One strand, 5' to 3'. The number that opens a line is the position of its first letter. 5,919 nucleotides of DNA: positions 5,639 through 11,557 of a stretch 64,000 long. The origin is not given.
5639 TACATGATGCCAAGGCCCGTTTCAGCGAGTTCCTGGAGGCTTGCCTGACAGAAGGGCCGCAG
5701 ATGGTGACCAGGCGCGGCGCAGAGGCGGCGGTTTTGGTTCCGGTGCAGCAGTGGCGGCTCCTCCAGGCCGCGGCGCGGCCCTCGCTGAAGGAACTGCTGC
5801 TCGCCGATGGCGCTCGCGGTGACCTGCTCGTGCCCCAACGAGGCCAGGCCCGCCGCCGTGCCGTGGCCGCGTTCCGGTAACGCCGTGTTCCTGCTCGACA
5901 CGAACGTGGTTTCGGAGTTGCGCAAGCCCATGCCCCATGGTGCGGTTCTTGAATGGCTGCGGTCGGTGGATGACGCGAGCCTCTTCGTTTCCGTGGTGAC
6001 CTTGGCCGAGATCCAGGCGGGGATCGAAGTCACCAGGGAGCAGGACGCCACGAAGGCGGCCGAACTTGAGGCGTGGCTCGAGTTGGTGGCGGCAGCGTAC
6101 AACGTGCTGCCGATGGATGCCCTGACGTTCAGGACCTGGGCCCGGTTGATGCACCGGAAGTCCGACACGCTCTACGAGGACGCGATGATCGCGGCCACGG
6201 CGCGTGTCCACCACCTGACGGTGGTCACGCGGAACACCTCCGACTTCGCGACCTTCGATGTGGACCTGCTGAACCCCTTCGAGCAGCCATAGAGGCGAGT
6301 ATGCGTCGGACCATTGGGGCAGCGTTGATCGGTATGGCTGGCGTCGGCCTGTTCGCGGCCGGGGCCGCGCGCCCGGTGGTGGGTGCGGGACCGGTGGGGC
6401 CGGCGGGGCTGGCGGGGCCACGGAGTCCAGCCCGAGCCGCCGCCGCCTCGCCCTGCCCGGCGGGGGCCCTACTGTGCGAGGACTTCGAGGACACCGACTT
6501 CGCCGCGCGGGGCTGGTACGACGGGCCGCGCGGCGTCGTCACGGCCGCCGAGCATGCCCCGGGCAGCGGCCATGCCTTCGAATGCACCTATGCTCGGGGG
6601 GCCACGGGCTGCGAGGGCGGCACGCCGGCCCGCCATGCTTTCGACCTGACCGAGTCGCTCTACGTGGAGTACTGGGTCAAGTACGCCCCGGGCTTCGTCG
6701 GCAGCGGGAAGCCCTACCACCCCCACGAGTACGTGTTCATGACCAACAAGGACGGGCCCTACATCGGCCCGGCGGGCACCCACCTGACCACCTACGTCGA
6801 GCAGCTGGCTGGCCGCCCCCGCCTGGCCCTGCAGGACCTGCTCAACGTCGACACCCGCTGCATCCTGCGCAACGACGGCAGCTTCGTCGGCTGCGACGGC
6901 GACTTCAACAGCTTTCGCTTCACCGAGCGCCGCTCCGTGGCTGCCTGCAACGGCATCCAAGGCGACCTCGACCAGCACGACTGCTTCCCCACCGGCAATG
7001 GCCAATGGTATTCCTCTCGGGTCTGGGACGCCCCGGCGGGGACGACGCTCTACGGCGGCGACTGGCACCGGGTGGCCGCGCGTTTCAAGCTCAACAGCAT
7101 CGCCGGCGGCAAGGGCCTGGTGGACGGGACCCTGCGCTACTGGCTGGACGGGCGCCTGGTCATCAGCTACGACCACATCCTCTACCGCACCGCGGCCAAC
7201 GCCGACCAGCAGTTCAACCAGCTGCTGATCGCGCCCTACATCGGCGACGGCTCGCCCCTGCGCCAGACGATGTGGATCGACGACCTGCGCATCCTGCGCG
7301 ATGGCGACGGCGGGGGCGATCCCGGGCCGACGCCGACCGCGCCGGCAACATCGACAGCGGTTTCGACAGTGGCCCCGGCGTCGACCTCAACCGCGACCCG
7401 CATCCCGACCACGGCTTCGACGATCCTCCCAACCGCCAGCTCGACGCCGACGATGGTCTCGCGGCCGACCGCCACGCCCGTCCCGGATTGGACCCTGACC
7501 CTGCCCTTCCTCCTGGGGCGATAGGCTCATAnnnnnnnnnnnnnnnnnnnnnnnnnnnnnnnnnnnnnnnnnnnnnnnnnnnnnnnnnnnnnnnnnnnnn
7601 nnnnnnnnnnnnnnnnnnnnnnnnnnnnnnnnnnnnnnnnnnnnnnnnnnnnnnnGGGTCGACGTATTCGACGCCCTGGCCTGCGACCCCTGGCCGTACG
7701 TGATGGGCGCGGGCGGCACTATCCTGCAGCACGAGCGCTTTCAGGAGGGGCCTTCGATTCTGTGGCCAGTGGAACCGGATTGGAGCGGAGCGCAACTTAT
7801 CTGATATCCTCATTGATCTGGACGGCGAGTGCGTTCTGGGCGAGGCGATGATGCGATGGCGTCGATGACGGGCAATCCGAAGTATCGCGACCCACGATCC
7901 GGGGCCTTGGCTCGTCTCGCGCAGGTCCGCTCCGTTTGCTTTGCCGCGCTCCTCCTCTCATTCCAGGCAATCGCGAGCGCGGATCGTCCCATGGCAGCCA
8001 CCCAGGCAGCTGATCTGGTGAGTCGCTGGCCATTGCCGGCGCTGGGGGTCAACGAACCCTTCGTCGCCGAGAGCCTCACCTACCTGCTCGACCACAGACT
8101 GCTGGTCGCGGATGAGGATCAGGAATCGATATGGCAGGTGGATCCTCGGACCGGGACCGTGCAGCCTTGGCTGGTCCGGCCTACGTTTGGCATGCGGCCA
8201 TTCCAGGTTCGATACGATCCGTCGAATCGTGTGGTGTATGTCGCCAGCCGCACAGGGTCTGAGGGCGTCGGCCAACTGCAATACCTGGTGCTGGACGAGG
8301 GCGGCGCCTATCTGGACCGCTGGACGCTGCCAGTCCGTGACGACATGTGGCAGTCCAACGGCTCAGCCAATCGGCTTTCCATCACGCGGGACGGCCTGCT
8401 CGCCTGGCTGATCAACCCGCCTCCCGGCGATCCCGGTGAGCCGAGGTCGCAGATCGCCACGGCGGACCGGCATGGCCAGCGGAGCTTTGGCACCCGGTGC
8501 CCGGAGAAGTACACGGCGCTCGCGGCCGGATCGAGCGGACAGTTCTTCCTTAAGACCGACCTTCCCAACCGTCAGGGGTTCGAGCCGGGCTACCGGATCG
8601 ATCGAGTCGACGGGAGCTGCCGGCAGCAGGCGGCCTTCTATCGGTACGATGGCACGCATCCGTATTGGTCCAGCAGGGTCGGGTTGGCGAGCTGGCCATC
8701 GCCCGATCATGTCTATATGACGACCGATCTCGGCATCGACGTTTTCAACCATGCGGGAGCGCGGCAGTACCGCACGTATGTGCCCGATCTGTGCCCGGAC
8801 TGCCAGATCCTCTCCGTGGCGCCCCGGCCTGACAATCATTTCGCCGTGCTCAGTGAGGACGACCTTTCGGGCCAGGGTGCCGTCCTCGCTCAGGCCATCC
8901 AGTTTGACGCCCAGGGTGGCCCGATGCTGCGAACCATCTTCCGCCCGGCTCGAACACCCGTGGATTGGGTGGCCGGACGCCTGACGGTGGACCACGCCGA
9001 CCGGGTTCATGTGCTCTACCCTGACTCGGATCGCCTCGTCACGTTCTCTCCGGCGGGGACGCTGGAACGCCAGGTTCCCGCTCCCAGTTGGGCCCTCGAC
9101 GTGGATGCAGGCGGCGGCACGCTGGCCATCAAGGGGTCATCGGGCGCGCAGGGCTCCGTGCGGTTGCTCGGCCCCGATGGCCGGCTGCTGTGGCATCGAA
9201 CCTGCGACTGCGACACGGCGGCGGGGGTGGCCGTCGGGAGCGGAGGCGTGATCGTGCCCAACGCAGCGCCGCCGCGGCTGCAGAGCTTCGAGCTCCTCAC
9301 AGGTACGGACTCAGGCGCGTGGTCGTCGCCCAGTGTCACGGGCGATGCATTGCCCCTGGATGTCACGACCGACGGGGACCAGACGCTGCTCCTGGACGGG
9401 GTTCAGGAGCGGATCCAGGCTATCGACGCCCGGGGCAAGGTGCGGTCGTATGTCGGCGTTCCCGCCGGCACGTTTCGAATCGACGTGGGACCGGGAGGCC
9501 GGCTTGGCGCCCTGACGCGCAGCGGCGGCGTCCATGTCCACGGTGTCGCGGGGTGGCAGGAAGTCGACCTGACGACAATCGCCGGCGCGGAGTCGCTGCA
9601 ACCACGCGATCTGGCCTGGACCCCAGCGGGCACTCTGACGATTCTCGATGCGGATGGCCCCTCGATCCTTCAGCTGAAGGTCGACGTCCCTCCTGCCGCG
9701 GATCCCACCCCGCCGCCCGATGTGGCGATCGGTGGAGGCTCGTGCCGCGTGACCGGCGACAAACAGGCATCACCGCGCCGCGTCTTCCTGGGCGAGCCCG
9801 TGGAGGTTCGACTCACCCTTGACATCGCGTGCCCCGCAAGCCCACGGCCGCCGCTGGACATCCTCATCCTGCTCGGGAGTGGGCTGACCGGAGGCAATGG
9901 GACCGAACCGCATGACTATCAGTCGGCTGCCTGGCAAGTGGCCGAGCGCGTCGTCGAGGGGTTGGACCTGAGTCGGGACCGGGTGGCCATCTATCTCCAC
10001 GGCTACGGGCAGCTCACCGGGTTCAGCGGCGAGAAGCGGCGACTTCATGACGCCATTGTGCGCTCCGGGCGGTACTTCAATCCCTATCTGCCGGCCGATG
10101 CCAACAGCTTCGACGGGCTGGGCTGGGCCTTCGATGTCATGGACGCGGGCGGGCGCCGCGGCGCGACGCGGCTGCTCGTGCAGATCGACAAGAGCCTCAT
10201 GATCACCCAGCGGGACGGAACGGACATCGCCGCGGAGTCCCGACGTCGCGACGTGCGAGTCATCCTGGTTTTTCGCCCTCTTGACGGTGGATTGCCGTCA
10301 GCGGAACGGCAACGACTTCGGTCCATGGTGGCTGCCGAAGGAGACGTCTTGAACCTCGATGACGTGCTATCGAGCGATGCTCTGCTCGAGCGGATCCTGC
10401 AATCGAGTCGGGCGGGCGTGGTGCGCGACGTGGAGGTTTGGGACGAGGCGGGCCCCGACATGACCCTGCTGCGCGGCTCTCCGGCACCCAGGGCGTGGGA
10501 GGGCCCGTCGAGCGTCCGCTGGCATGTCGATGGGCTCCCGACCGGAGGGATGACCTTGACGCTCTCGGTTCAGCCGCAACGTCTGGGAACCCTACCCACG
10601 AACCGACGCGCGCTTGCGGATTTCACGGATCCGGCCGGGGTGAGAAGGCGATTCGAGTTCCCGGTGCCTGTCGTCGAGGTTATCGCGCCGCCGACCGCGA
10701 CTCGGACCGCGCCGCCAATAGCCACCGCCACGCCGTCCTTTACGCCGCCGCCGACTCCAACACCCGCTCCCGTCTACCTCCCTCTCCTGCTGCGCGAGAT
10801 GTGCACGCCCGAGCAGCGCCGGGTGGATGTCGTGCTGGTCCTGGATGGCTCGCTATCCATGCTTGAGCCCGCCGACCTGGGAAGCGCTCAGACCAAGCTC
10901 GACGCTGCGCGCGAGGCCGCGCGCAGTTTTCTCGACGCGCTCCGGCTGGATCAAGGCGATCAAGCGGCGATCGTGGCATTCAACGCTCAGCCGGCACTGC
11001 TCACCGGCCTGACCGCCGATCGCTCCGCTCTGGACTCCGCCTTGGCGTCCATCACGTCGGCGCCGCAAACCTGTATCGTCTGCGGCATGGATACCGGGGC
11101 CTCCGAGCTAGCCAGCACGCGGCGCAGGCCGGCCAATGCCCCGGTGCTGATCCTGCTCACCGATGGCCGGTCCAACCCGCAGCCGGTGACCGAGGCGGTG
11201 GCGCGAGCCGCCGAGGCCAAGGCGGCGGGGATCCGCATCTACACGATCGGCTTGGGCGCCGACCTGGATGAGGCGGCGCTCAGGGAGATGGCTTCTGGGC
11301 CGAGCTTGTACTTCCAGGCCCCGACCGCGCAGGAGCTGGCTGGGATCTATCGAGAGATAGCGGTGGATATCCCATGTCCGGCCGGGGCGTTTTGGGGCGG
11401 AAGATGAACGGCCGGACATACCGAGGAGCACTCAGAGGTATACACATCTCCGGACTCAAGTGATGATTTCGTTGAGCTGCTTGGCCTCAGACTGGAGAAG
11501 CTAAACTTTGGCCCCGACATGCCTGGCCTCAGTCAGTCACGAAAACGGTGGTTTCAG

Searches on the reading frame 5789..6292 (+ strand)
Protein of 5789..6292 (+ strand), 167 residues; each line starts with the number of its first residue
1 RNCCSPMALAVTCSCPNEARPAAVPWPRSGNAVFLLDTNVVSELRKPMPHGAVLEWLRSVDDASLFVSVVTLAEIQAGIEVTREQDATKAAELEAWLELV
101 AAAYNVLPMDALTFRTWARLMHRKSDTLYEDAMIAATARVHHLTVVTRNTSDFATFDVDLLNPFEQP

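Call 31: search_protein_families(library=pfam, proteins=[window:5789-6292:+], max_evalue=0.001)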
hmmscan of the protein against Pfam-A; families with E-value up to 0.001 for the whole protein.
window:5789-6292:+ (167 aa): 1 family
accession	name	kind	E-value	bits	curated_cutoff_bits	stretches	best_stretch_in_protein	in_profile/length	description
PF01850.27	PIN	-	1.4e-16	61.6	23.6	1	35-153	2-114/120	PIN domain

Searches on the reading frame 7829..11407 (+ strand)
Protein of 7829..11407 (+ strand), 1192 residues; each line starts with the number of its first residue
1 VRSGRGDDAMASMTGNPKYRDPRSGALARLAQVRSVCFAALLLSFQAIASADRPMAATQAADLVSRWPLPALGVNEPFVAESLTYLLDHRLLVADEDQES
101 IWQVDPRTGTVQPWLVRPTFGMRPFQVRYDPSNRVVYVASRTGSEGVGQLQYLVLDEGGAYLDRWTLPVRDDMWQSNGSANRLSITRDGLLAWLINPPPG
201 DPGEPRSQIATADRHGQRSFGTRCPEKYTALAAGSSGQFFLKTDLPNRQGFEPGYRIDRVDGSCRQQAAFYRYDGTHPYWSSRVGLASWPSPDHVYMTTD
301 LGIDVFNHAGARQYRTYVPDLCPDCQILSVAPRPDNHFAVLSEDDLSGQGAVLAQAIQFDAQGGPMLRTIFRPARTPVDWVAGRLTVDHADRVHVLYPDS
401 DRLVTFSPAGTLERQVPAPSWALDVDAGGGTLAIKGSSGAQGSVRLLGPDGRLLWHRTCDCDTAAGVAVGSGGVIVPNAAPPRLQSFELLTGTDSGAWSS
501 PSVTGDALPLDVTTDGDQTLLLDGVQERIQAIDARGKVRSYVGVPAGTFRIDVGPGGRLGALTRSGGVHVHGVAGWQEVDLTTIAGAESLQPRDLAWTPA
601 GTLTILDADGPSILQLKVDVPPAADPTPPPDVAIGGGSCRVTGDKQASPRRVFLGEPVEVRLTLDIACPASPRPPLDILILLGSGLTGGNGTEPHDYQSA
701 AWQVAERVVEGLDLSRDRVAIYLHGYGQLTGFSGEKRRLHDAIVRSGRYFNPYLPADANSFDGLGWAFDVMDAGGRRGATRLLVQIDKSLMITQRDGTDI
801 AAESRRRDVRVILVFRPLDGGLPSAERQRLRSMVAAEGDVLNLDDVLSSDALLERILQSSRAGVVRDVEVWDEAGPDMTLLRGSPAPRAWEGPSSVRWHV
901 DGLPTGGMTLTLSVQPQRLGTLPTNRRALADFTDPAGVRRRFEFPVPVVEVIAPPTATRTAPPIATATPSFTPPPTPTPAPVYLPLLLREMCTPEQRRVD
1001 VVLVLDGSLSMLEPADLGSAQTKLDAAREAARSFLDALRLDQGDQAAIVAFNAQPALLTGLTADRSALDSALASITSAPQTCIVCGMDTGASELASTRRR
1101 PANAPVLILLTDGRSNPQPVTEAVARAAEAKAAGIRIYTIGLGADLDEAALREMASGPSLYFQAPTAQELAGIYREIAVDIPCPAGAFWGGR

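Call 46: search_protein_families(library=pfam, proteins=[window:7829-11407:+], max_evalue=0.001)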
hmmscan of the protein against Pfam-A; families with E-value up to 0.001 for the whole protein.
window:7829-11407:+ (1192 aa): 3 families
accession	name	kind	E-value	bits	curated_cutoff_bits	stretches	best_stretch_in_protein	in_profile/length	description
PF00092.34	VWA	-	1.1e-19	71.8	23.8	1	1000-1174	1-172/174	von Willebrand factor type A domain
PF13519.12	VWA_2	-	1.2e-14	55.3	27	1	1001-1113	1-106/107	von Willebrand factor type A domain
PF13768.12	VWA_3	-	4.7e-06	27.2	27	1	1025-1155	18-146/155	von Willebrand factor type A domain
